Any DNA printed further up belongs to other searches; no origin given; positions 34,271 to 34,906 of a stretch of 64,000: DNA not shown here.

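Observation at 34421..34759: A P-II (GlnB-family) protein encoded inside the chemotaxis operon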

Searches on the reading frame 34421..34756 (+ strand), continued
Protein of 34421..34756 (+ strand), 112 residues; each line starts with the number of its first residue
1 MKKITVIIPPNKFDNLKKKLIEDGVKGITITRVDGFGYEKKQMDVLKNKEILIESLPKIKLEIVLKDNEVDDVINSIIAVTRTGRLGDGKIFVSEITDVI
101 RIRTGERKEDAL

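Call 16: find_encoding_contigs(protein=P0047, flank=10000, max_places=1)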
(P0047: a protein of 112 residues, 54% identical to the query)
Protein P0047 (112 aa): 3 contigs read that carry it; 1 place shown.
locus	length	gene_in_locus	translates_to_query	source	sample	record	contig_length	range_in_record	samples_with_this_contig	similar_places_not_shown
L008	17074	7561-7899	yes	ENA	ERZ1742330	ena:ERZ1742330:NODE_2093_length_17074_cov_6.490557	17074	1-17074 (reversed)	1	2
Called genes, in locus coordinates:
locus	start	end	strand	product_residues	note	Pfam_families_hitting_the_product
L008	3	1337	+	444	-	?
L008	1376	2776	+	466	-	PF13487:HD_5, PF01966:HD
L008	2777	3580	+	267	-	PF03705:CheR_N, PF01739:CheR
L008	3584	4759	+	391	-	-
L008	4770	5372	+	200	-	PF01584:CheW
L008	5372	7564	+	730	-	-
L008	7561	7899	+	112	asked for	PF00543:P-II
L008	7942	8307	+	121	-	PF00072:Response_reg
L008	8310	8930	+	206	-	PF13690:CheX (faint), PF04509:CheC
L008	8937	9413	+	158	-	PF03975:CheD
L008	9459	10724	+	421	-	-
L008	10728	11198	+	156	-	PF01584:CheW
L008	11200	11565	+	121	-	PF00072:Response_reg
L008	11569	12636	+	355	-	PF00072:Response_reg, PF01339:CheB_methylest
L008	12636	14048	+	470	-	PF01627:Hpt, PF07194:P2, PF02895:H-kinase_dim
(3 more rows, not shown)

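Call 17: find_encoding_contigs(protein=P0060, flank=10000, max_places=1)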
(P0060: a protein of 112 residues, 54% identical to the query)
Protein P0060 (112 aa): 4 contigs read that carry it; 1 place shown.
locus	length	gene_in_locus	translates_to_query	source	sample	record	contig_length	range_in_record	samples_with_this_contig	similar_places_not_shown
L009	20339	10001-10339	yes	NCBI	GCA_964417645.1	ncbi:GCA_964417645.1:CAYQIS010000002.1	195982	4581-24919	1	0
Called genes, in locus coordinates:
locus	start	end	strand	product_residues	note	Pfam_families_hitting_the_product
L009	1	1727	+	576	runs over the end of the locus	PF00587:tRNA-synt_2b, PF04073:tRNA_edit, PF03129:HGTP_anticodon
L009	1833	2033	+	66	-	PF00313:CSD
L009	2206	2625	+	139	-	-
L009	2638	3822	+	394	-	-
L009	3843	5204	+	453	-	PF13487:HD_5, PF01966:HD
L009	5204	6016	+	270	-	PF03705:CheR_N, PF01739:CheR, PF08241:Methyltransf_11 (weak)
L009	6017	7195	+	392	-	-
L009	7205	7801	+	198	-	PF01584:CheW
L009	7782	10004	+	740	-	-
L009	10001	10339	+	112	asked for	PF00543:P-II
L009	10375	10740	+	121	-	PF00072:Response_reg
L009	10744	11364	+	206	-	PF13690:CheX (faint), PF04509:CheC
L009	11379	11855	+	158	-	PF03975:CheD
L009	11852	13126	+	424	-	PF00015:MCPsignal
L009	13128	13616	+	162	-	PF01584:CheW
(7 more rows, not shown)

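Call 18: find_encoding_contigs(protein=P0045, flank=10000, max_places=1)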
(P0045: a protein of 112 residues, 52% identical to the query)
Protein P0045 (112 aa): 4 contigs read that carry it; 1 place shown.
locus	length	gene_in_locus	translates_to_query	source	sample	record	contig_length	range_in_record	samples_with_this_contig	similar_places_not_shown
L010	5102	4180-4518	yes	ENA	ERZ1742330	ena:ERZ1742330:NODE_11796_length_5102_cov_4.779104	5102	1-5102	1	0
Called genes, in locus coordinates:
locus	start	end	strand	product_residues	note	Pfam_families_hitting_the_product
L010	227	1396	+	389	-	-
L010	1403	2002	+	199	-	PF01584:CheW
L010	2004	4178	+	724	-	-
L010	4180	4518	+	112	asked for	PF00543:P-II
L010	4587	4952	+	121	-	PF00072:Response_reg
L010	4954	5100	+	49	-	?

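Call 35: find_homologous_proteins(query=A3, max_evalue=1e-15)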
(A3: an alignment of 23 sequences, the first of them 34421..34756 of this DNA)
Query A3 (23 sequences) (112 aa, profile of the alignment): 7975 proteins with E <= 1e-15 among 8000 candidates; the best 120 are listed.
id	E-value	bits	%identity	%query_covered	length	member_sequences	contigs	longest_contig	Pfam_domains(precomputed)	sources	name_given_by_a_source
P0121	1.9e-50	188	-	-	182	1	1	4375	PF00543.28,PF10126.15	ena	-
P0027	6.6e-49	183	57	100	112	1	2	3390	PF00543.28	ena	-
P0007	7.4e-49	183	85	100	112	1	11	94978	PF00543.28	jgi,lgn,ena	jgi:nitrogen regulatory protein P-II 1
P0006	7.8e-49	183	86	100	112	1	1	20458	PF00543.28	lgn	-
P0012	9.0e-49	182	83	100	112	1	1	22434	PF00543.28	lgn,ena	-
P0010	1.2e-48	182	83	100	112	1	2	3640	PF00543.28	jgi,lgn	jgi:nitrogen regulatory protein P-II 1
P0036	1.5e-48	182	57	100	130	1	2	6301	PF00543.28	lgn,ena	-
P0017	1.6e-48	182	61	100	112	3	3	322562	PF00543.28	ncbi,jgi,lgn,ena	jgi:nitrogen regulatory protein P-II 1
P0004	1.7e-48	182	84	100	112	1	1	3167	PF00543.28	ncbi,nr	ncbi:MAG: P-II family nitrogen regulator [Candidatus Goldbacteria bacterium]|nr:P-II family nitrogen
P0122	1.8e-48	181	55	100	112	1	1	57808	PF00543.28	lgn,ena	-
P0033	1.9e-48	181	54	100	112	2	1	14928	PF00543.28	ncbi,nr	ncbi:MAG: P-II family nitrogen regulator [Spirochaetia bacterium]|nr:P-II family nitrogen regulator 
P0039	2.3e-48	181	57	100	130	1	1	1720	PF00543.28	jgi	jgi:nitrogen regulatory protein P-II 1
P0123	2.4e-48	181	57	100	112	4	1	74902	PF00543.28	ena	-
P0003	3.4e-48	181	85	100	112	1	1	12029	PF00543.28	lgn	-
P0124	3.9e-48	180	54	100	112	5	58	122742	PF00543.28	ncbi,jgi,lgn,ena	jgi:nitrogen regulatory protein P-II 1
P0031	4.2e-48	180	58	100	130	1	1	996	PF00543.28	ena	-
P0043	4.3e-48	180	58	100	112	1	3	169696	PF00543.28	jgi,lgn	jgi:nitrogen regulatory protein P-II 1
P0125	4.6e-48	180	60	100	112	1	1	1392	PF00543.28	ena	-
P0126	5.1e-48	180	56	100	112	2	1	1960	PF00543.28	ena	-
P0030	5.5e-48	180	58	100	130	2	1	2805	PF00543.28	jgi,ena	-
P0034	6.4e-48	180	46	98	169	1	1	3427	PF00543.28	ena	-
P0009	1.6e-47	178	85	100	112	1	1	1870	PF00543.28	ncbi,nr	ncbi:MAG: P-II family nitrogen regulator [Candidatus Goldbacteria bacterium]|nr:P-II family nitrogen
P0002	1.8e-47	178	86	100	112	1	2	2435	PF00543.28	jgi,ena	-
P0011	2.0e-47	178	83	100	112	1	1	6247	PF00543.28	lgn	-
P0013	2.1e-47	178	61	100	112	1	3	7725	PF00543.28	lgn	-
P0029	2.2e-47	178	60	100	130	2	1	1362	PF00543.28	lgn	-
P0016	2.5e-47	178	61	100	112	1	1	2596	PF00543.28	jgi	jgi:nitrogen regulatory protein P-II 1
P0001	2.6e-47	178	100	100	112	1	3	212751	PF00543.28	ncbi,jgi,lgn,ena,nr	ncbi:MAG: P-II family nitrogen regulator [Candidatus Goldbacteria bacterium]|nr:P-II family nitrogen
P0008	3.7e-47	177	83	100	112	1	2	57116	PF00543.28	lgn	-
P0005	5.3e-47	177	84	100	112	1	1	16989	PF00543.28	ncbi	-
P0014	6.2e-47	176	65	100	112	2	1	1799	PF00543.28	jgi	jgi:nitrogen regulatory protein P-II 1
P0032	6.5e-47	176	59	100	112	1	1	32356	PF00543.28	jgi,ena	-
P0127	6.8e-47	176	58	100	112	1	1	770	PF00543.28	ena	-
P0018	7.4e-47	176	62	100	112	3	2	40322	PF00543.28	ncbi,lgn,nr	ncbi:MAG: P-II family nitrogen regulator [Candidatus Goldbacteria bacterium]|nr:P-II family nitrogen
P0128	1.0e-46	176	58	100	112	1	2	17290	PF00543.28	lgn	-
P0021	1.5e-46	175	61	100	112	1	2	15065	PF00543.28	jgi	jgi:nitrogen regulatory protein PII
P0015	4.5e-46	174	61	100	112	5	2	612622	PF00543.28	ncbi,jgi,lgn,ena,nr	ncbi:MAG: transcriptional regulator [Candidatus Goldiibacteriota bacterium HGW-Goldbacteria-1]|jgi:n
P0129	5.3e-46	173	58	100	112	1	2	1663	PF00543.28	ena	-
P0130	7.5e-46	173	58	100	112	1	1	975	PF00543.28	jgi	jgi:nitrogen regulatory protein PII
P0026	8.0e-46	173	61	100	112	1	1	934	PF00543.28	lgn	-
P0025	8.8e-46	173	58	100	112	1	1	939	PF00543.28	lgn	-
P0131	1.1e-45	172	59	100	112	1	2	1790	PF00543.28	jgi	jgi:nitrogen regulatory protein PII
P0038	1.3e-45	172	57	100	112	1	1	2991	PF00543.28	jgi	jgi:nitrogen regulatory protein PII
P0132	1.4e-45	172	54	100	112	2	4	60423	PF00543.28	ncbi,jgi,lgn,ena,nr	ncbi:MAG TPA: P-II family nitrogen regulator [Candidatus Goldiibacteriota bacterium]|nr:P-II family 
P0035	1.4e-45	172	57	100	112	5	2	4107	PF00543.28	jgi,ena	-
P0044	1.4e-45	172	57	97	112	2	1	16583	PF00543.28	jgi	jgi:nitrogen regulatory protein P-II 1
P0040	1.6e-45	172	59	100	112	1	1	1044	PF00543.28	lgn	-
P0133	1.8e-45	172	55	100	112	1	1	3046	PF00543.28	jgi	-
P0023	2.6e-45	171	61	100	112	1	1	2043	PF00543.28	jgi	jgi:nitrogen regulatory protein PII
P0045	3.6e-45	171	52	100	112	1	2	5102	PF00543.28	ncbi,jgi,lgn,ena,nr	ncbi:MAG TPA: P-II family nitrogen regulator [Firmicutes bacterium]|nr:P-II family nitrogen regulato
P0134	5.2e-45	170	59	100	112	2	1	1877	PF00543.28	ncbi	-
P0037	5.3e-45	170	59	100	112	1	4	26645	PF00543.28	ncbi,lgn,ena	-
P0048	6.3e-45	170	55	94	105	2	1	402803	PF00543.28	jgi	jgi:nitrogen regulatory protein P-II 1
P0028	8.2e-45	170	59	100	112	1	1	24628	PF00543.28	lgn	-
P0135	1.2e-44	169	60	100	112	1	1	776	PF00543.28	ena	-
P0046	1.4e-44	169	53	100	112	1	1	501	PF00543.28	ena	-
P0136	1.8e-44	169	58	100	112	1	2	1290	PF00543.28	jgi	jgi:nitrogen regulatory protein PII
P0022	2.0e-44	168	58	100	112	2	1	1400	PF00543.28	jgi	jgi:nitrogen regulatory protein P-II 1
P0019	2.3e-44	168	61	100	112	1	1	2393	PF00543.28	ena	-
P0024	2.8e-44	168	60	100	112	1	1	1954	PF00543.28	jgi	jgi:nitrogen regulatory protein PII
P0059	3.4e-44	168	52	100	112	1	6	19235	PF00543.28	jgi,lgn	-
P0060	6.4e-44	167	54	100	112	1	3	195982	PF00543.28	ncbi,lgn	-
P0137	8.1e-44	166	58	100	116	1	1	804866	PF00543.28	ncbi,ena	-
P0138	1.8e-41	159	48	100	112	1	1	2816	PF00543.28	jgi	-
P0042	2.8e-41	158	60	100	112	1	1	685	PF00543.28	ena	-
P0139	4.4e-40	154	-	-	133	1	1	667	PF00543.28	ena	-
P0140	7.8e-39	150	-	-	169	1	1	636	PF00543.28,PF14419.13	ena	-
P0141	9.7e-39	150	53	100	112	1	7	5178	PF00543.28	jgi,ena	-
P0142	9.8e-39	150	51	100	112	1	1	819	PF00543.28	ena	-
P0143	2.8e-38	149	49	100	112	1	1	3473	PF00543.28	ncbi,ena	-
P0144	5.7e-38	148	51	100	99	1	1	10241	PF00543.28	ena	-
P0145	1.2e-37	147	50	100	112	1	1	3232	PF00543.28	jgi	jgi:nitrogen regulatory protein P-II 1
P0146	1.5e-37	146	45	100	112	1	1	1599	PF00543.28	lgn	-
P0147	1.8e-37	146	48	100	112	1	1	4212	PF00543.28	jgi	jgi:nitrogen regulatory protein P-II 1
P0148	2.1e-37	146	-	-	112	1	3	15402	PF00543.28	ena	-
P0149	2.2e-37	146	48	100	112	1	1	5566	PF00543.28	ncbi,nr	ncbi:MAG: P-II family nitrogen regulator [Deltaproteobacteria bacterium]|nr:MAG: P-II family nitroge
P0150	2.4e-37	146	47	100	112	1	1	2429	PF00543.28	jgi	jgi:nitrogen regulatory protein P-II 1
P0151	2.7e-37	145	48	100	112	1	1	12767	PF00543.28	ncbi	-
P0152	2.8e-37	145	-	-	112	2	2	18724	PF00543.28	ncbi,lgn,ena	-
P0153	2.9e-37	145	-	-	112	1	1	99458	PF00543.28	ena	-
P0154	3.1e-37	145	49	100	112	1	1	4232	PF00543.28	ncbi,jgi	-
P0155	3.4e-37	145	50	100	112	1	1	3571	PF00543.28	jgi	jgi:nitrogen regulatory protein P-II 1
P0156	3.4e-37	145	46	100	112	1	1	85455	PF00543.28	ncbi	-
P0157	3.4e-37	145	49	100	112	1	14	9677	PF00543.28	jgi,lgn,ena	-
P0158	3.5e-37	145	48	100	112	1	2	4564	PF00543.28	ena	-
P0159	3.6e-37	145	-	-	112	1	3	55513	PF00543.28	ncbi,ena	-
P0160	3.8e-37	145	49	100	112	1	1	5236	PF00543.28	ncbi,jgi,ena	jgi:nitrogen regulatory protein P-II 1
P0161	4.0e-37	145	48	100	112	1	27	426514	PF00543.28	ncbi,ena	-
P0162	4.0e-37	145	48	100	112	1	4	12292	PF00543.28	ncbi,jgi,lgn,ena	-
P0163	4.0e-37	145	47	100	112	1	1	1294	PF00543.28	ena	-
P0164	4.3e-37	145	46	100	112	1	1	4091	PF00543.28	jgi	jgi:nitrogen regulatory protein P-II 1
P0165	4.4e-37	145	49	100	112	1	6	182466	PF00543.28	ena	-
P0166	4.5e-37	145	48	100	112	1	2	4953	PF00543.28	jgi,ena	-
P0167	4.7e-37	145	48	100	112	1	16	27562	PF00543.28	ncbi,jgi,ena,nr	ncbi:MAG TPA: P-II family nitrogen regulator [Burkholderiaceae bacterium]|jgi:nitrogen regulatory pr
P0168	4.9e-37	145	53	100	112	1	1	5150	PF00543.28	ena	-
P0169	5.0e-37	145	48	100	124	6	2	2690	PF00543.28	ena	-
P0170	5.1e-37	145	48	100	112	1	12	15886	PF00543.28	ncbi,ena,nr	ncbi:MAG: P-II family nitrogen regulator [bacterium]|nr:P-II family nitrogen regulator [SAR324 clust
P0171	5.2e-37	145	49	100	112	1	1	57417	PF00543.28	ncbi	-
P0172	5.3e-37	144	50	100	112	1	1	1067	PF00543.28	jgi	-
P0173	5.3e-37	144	51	100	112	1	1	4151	PF00543.28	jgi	jgi:nitrogen regulatory protein P-II 1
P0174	5.3e-37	144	50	100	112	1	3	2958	PF00543.28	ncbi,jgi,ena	jgi:nitrogen regulatory protein P-II 1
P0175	5.6e-37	144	48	100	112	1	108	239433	PF00543.28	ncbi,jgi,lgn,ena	jgi:nitrogen regulatory protein P-II 1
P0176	5.7e-37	144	47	100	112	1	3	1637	PF00543.28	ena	-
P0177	5.7e-37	144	50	100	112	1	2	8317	PF00543.28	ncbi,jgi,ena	jgi:nitrogen regulatory protein P-II 1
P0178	5.7e-37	144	48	100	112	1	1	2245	PF00543.28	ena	-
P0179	5.8e-37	144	46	100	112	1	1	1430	PF00543.28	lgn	-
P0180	6.2e-37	144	53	100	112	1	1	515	PF00543.28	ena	-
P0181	6.3e-37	144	-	-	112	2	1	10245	PF00543.28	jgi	-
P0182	6.5e-37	144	49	100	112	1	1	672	PF00543.28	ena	-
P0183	6.8e-37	144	48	100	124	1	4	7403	PF00543.28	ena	-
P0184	6.9e-37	144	49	100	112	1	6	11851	PF00543.28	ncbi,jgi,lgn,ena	-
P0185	6.9e-37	144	50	100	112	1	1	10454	PF00543.28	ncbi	ncbi:MAG: P-II family nitrogen regulator [Caulobacteraceae bacterium]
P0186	7.0e-37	144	48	100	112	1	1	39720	PF00543.28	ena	-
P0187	7.2e-37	144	48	100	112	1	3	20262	PF00543.28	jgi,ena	-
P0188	7.2e-37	144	46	100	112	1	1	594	PF00543.28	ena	-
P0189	7.3e-37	144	48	100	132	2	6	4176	PF00543.28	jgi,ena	-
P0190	7.3e-37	144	51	100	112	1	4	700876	PF00543.28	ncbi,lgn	-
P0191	7.8e-37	144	-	-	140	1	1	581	PF00543.28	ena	-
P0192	7.9e-37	144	49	100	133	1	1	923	PF00543.28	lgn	-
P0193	7.9e-37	144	48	100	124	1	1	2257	PF00543.28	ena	-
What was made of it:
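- On che-type P-II clade (defined here): It scores 178 bits, within the 166-188-bit group of the clade profile (call 35).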

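Call 46: predict_structure(alignment_id=A4)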
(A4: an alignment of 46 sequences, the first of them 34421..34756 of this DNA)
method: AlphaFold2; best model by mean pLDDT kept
length: 112 residues; sequences in the alignment: 46
mean_pLDDT: 91.1   pTM: 0.79
mean pLDDT of the five models: 91.1, 90.9, 90.3, 89.5, 89.0
residues with pLDDT >= 90: 81; 70-90: 30; 50-70: 1; < 50: 0
segments of 3 or more residues with pLDDT < 50: none
pLDDT, mean of each block of 10 residues (from residue 1): 96 95 94 87 77 87 96 96 83 96 95 91
secondary structure, 60 per line:
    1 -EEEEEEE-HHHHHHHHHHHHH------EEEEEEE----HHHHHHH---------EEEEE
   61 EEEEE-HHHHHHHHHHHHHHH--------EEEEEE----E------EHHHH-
elements in order: E2-8 H10-22 E29-35 H40-46 E56-65 H67-81 E90-95 H108-111
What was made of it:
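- On P-II superfamily, GlnB/GlnK-type (Pfam PF00543): AF2 model with pLDDT 91 and elements E2-8, H10-22, E29-35, E56-65, H67-81, E90-95 (call 46).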

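Call 50: fold_search(model_id=the predicted structure, library=pdb)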
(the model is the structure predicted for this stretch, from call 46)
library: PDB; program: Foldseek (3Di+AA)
matches with E <= 10: 1357; with E <= 0.001: 226
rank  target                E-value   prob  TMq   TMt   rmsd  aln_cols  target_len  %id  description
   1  2xul_D                1.9e-13  1.00  0.83  0.88   2.2       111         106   50  Structure of PII from Synechococcus elongatus in complex with 2- oxoglutarate at high 2-OG concentrations (released 2010-11-03)
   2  2xzw_C                1.9e-13  1.00  0.85  0.85   3.0       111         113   50  STRUCTURE OF PII FROM SYNECHOCOCCUS ELONGATUS IN COMPLEX WITH 2- OXOGLUTARATE AT LOW 2-OG CONCENTRATIONS (released 2010-12-08)
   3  6yc6_B                1.9e-13  1.00  0.83  0.86   3.8       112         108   39  Structure of C. glutamicum GlnK (released 2021-03-24)
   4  2xzw_A                2.1e-13  1.00  0.83  0.85   3.5       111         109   50  STRUCTURE OF PII FROM SYNECHOCOCCUS ELONGATUS IN COMPLEX WITH 2- OXOGLUTARATE AT LOW 2-OG CONCENTRATIONS (released 2010-12-08)
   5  2xul_B                2.1e-13  1.00  0.84  0.85   3.0       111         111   50  Structure of PII from Synechococcus elongatus in complex with 2- oxoglutarate at high 2-OG concentrations (released 2010-11-03)
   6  2xzw_G                3.0e-13  1.00  0.84  0.86   3.4       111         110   50  STRUCTURE OF PII FROM SYNECHOCOCCUS ELONGATUS IN COMPLEX WITH 2- OXOGLUTARATE AT LOW 2-OG CONCENTRATIONS (released 2010-12-08)
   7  1gnk_B                3.0e-13  1.00  0.88  0.88   2.6       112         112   43  GLNK, A SIGNAL PROTEIN FROM E. COLI (released 1999-07-23)
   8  2xzw_F                3.5e-13  1.00  0.83  0.86   3.3       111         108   48  STRUCTURE OF PII FROM SYNECHOCOCCUS ELONGATUS IN COMPLEX WITH 2- OXOGLUTARATE AT LOW 2-OG CONCENTRATIONS (released 2010-12-08)
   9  6yc6_C                3.7e-13  1.00  0.83  0.87   3.9       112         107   38  Structure of C. glutamicum GlnK (released 2021-03-24)
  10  2xul_C                3.9e-13  1.00  0.83  0.87   2.8       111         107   50  Structure of PII from Synechococcus elongatus in complex with 2- oxoglutarate at high 2-OG concentrations (released 2010-11-03)
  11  3mhy_B                4.5e-13  1.00  0.85  0.85   3.4       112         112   40  A New PII Protein Structure (released 2010-06-09)
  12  2xul_A                5.4e-13  1.00  0.84  0.88   2.6       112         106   49  Structure of PII from Synechococcus elongatus in complex with 2- oxoglutarate at high 2-OG concentrations (released 2010-11-03)
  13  2xul_E                5.4e-13  1.00  0.84  0.87   3.6       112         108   48  Structure of PII from Synechococcus elongatus in complex with 2- oxoglutarate at high 2-OG concentrations (released 2010-11-03)
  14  3ncp_A                5.4e-13  1.00  0.85  0.85   4.0       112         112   45  GlnK2 from Archaeoglobus fulgidus (released 2010-07-28)
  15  2xzw_D                6.2e-13  1.00  0.82  0.88   2.3       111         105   49  STRUCTURE OF PII FROM SYNECHOCOCCUS ELONGATUS IN COMPLEX WITH 2- OXOGLUTARATE AT LOW 2-OG CONCENTRATIONS (released 2010-12-08)
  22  2eg1                  1.4e-12  1.00  0.81  0.95   1.8       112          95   46  The crystal structure of PII protein (released 2008-03-04)
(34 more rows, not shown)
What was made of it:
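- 34421..34759 (+): che-type P-II protein, 112 aa (the finding). AF2 pLDDT 91 with Foldseek top hits GlnB/GlnK at TM 0.83-0.88 (calls 46, 50).
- On P-II superfamily, GlnB/GlnK-type (Pfam PF00543): All 50 listed Foldseek PDB matches are P-II proteins, mostly GlnB/GlnK, at TM 0.79-0.88 (call 50).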

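Call 60: find_encoding_contigs(protein=P0028, flank=6000, max_places=1)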
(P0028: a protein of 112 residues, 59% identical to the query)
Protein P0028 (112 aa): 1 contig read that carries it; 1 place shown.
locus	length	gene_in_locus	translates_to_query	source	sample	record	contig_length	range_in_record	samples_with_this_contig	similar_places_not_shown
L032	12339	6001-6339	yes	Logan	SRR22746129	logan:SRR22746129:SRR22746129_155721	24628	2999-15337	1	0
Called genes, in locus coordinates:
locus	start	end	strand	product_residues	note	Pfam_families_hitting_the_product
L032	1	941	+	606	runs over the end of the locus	-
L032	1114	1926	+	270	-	PF03705:CheR_N, PF01739:CheR, PF08242:Methyltransf_12 (faint), PF08241:Methyltransf_11 (weak)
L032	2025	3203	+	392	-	-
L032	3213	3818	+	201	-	PF01584:CheW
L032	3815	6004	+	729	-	-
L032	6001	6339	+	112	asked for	PF00543:P-II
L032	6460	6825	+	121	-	PF00072:Response_reg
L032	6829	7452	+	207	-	PF13690:CheX (faint), PF04509:CheC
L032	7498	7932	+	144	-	PF03975:CheD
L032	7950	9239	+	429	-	PF00015:MCPsignal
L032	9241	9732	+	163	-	PF01584:CheW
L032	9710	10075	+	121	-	PF00072:Response_reg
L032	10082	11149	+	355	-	PF00072:Response_reg, PF01339:CheB_methylest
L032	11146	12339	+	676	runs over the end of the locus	PF01627:Hpt, PF07194:P2, PF02895:H-kinase_dim, PF02518:HATPase_c, PF01584:CheW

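Call 61: find_encoding_contigs(protein=P0032, flank=6000, max_places=1)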
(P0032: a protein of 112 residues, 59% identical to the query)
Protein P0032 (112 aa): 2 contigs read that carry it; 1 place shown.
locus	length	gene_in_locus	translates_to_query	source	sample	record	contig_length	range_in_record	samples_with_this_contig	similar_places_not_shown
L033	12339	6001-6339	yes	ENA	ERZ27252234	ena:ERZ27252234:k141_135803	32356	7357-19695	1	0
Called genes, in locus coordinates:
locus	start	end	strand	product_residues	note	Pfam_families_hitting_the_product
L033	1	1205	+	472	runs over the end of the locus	PF13487:HD_5, PF01966:HD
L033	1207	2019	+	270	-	PF03705:CheR_N, PF01739:CheR, PF08241:Methyltransf_11 (weak)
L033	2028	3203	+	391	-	-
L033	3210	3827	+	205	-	PF01584:CheW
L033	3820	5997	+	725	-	-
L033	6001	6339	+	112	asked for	PF00543:P-II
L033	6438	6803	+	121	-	PF00072:Response_reg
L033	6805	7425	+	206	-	PF13690:CheX (faint), PF04509:CheC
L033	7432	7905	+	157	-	PF03975:CheD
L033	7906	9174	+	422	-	PF04108:ATG17_like (faint), PF00015:MCPsignal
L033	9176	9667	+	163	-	PF01584:CheW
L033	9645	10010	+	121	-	PF00072:Response_reg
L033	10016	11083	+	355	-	PF00072:Response_reg, PF01339:CheB_methylest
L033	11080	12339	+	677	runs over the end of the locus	PF01627:Hpt, PF07194:P2, PF02895:H-kinase_dim, PF02518:HATPase_c, PF01584:CheW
